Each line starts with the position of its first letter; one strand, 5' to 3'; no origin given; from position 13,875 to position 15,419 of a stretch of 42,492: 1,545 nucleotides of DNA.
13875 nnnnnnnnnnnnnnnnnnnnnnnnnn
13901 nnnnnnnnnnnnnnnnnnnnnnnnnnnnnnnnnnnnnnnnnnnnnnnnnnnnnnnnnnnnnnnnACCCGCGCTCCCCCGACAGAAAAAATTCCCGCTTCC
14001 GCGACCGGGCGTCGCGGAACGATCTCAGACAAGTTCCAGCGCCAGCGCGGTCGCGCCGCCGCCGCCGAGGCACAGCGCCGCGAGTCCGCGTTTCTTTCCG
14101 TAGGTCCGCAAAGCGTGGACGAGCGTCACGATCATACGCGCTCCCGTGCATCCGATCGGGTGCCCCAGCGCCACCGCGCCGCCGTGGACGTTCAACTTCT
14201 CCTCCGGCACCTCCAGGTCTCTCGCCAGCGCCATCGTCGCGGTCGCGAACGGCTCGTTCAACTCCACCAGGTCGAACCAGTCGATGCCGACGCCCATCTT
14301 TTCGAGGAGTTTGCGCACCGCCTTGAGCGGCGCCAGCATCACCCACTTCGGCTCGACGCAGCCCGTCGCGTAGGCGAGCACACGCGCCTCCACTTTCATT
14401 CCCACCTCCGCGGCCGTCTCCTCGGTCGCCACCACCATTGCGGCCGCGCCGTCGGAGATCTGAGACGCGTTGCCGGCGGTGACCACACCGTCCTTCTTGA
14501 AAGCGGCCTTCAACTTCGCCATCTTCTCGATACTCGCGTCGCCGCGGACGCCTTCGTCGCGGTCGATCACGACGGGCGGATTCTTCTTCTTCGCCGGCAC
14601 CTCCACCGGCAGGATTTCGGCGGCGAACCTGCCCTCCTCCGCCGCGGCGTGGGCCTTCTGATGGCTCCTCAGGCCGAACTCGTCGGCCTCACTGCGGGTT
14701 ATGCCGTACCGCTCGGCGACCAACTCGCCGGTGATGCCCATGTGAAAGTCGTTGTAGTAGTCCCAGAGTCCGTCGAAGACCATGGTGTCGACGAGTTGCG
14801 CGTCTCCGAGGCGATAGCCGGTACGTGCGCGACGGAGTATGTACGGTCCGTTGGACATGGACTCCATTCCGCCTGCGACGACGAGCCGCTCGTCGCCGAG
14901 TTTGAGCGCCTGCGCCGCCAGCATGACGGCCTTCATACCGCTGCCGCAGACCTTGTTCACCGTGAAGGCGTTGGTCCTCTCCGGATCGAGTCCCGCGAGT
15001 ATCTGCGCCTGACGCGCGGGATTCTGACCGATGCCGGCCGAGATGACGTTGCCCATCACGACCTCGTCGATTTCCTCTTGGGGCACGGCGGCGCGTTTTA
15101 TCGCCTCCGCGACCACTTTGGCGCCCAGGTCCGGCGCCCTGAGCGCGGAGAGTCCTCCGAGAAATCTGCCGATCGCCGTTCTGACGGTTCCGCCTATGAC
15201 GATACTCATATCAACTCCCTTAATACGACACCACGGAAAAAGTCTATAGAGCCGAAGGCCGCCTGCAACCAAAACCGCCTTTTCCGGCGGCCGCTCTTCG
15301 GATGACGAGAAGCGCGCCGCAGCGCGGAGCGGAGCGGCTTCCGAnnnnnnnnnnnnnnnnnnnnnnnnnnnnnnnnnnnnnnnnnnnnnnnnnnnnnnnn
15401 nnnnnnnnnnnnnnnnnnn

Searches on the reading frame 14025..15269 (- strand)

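Call 15: search_protein_families(library=pfam, proteins=[window:14025-15269:-], max_evalue=0.0001)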
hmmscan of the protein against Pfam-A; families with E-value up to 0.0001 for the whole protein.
window:14025-15269:- (414 aa): 3 families
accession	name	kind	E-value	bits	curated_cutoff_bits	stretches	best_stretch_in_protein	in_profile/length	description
PF00108.29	Thiolase_N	-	1.4e-92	310.2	26.4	1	23-284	1-260/260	Thiolase, N-terminal domain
PF02803.24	Thiolase_C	-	6.4e-38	129.6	27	1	292-412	2-122/123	Thiolase, C-terminal domain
PF00109.32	ketoacyl-synt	-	6e-05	23.2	20.8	0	101-140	167-206/252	Beta-ketoacyl synthase, N-terminal domain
